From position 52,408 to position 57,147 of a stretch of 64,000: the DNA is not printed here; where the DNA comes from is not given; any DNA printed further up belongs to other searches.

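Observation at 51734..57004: A 5.3-kb block (ORF-free stretch plus TPR-CHAT gene) sits between menDBC and menE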

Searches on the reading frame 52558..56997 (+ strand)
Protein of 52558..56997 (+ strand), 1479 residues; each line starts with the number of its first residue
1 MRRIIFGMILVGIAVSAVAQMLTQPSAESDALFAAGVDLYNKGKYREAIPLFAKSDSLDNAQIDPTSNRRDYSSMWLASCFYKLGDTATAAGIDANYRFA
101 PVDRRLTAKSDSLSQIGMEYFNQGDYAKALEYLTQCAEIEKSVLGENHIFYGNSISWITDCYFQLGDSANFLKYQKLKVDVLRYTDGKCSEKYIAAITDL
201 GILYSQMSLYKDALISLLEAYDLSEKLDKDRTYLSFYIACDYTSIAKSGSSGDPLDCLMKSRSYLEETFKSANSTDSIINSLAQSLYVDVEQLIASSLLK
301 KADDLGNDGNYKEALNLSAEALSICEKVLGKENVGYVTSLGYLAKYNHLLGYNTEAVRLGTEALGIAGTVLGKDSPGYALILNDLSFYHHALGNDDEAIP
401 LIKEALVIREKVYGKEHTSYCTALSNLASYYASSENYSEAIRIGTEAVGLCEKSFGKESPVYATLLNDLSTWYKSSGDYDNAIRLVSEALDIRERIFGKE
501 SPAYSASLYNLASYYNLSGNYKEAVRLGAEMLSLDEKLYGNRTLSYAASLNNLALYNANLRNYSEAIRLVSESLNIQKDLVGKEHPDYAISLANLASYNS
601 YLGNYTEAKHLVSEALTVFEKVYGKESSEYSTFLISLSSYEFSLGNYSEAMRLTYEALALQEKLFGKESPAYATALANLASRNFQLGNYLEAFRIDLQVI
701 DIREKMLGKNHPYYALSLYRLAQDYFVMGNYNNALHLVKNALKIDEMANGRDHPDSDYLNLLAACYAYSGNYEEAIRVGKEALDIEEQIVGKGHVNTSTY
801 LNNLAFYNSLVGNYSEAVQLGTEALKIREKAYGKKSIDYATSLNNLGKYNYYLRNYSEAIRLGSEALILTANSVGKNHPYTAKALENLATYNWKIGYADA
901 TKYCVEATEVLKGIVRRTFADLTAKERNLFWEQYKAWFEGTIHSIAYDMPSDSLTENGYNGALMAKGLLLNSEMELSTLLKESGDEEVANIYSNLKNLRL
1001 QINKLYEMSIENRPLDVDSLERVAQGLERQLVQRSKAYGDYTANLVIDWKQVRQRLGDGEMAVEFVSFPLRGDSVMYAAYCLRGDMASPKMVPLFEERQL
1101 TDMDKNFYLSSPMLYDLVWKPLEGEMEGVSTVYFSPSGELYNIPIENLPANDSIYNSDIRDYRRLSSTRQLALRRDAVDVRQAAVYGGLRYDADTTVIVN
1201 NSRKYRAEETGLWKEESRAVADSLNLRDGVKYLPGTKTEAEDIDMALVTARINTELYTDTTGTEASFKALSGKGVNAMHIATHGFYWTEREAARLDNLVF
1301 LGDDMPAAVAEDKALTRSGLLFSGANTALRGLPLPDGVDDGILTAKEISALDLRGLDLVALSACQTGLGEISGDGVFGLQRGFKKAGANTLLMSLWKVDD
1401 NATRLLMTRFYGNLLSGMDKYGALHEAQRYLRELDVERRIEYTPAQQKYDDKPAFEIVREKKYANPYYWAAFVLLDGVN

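Call 4: search_protein_families(library=pfam, proteins=[window:52558-56997:+])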
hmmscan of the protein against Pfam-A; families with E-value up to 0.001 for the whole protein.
window:52558-56997:+ (1479 aa): 16 families
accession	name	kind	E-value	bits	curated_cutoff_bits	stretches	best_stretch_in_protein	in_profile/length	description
PF13374.12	TPR_10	-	7e-107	347.2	27.5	12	673-713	2-42/42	Tetratricopeptide repeat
PF13424.12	TPR_12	-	1.8e-102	336.1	30.1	11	759-830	6-77/77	Tetratricopeptide repeat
PF12770.12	CHAT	-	2.6e-55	188.4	24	1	1114-1474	7-286/289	CHAT domain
PF24885.1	TPR_NPHP3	-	6e-43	147.4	100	7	389-495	109-215/239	Nephrocystin-3 TPR domain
PF07719.23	TPR_2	-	3.4e-38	127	27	2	112-140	3-31/34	Tetratricopeptide repeat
PF00515.34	TPR_1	-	1.1e-21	76.1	27.8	1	111-140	2-31/34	Tetratricopeptide repeat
PF13432.12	TPR_16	-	2.1e-15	57.2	32.7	1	719-784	1-59/65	Tetratricopeptide repeat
PF12895.13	ANAPC3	-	8.6e-14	52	27.2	1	715-778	23-78/82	Anaphase-promoting complex, cyclosome, subunit 3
PF13176.12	TPR_7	-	7e-13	48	27.9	0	759-787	2-30/36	Tetratricopeptide repeat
PF14559.12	TPR_19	-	7.3e-12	45.9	25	0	729-778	5-47/68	Tetratricopeptide repeat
PF13428.12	TPR_14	-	5.5e-09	36.3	23.5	0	116-139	7-30/44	Tetratricopeptide repeat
PF13181.12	TPR_8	-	2.6e-07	30.7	25.7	1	112-141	3-32/34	Tetratricopeptide repeat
PF25068.1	ARM_TT21_4th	-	3.3e-05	24.6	30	0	719-799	36-116/153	Tetratricopeptide repeat protein 21 forth ARM domain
PF12862.13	ANAPC5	-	5.7e-05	23.5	23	0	504-578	14-69/91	Anaphase-promoting complex subunit 5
PF04781.17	DUF627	-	0.00018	21.9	27.6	0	288-324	70-106/108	Protein of unknown function (DUF627)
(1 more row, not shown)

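Call 11: find_encoding_contigs(protein=window:52558-56997:+, flank=10000, max_places=10)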
Protein window:52558-56997:+ (1479 aa): no gene with exactly this product is on record in the collection.

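Call 27: search_protein_families(library=padloc, proteins=[window:52558-56997:+], max_evalue=0.01)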
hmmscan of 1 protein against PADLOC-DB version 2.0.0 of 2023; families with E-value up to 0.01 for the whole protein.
window:52558-56997:+ (1479 aa): 1 family
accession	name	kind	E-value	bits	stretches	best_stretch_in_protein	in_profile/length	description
PDLC01172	TPR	-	0.0023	14.8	0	611-669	342-400/448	TPR repeats containing protein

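Call 28: search_protein_families(library=ncbifam, proteins=[window:52558-56997:+])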
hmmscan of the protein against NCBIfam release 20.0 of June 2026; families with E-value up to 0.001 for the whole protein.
window:52558-56997:+ (1479 aa): 5 families
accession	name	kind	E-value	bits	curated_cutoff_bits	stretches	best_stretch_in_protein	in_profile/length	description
NF040586.1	FxSxx_TPR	equivalog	1.2e-75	255.6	300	4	301-532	478-709/830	FxSxx-COOH system tetratricopeptide repeat protein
NF041717.1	HaaA_phane_TPR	equivalog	8.5e-11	40.7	1125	1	436-692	567-811/882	cyclophane-containing RiPP biosynthesis TPR protein HaaT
NF040959.1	MamA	equivalog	7.2e-08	32.1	200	0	722-862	44-168/204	magnetosome protein MamA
NF053720.1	NsdA_fam_reg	subfamily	7.3e-08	32.3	75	0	355-548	219-411/432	NsdA family TPR-like regulatory protein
NF047558.1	TPR_END_plus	domain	5.4e-06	26.3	32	0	508-537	2-31/56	TPR end-of-group domain-containing protein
